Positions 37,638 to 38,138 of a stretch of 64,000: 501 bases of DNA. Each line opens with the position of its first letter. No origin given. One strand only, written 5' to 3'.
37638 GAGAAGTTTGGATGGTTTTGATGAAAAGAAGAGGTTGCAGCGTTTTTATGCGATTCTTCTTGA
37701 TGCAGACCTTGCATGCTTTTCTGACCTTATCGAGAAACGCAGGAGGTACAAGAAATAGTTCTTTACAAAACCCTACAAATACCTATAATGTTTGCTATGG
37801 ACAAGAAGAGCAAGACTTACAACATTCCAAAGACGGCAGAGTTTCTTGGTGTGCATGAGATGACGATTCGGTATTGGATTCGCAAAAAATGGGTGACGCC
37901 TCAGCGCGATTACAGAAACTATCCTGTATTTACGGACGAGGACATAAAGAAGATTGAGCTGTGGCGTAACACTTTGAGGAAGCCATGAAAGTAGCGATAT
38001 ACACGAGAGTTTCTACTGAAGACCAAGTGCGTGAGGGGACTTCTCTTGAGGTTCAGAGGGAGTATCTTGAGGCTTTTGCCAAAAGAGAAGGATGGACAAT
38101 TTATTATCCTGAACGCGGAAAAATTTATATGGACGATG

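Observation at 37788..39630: Excisionase and large serine integrase whose 3' end overlaps the 5' end of miaB: element integrated into miaB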

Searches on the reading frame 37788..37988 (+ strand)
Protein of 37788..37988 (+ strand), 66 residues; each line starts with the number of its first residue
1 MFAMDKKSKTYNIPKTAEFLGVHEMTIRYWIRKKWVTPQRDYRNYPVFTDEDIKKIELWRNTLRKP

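Call 6: search_protein_families(library=pfam, proteins=[window:37788-37988:+], max_evalue=0.01)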
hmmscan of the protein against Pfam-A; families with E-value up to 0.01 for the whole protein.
window:37788-37988:+ (66 aa): 5 families
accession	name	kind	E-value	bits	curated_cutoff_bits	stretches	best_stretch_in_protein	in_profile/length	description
PF13411.12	MerR_1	-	5.5e-07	30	21.6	1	11-61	1-51/69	MerR HTH family regulatory protein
PF00376.29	MerR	-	0.0011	19.2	28.2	1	17-45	6-35/38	MerR family regulatory protein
PF12728.13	HTH_17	-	0.0017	19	27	1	11-34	2-25/51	Helix-turn-helix domain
PF13384.12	HTH_23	-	0.004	17.4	24.6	1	11-32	18-39/50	Homeodomain-like domain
PF02954.25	HTH_8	-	0.006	16.7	22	0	11-33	19-41/42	Bacterial regulatory protein, Fis family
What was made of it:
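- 37788..37988 (+): Small MerR/HTH_17-type DNA-binding protein (alternative start at 37797). It is the candidate recombination directionality factor or regulator. Pfam MerR_1 E 5.5e-7 (call 6).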

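Call 78: search_protein_families(library=phrogs, proteins=[window:37788-37988:+], max_evalue=0.0001)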
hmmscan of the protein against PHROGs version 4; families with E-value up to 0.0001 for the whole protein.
window:37788-37988:+ (66 aa): 2 families
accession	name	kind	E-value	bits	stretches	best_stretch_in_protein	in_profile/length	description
phrog_11671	-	unknown function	8.5e-10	39.9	1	8-60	5-58/146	-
phrog_597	-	DNA, RNA and nucleotide metabolism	4.1e-05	24.7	1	3-55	105-159/200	DNA binding protein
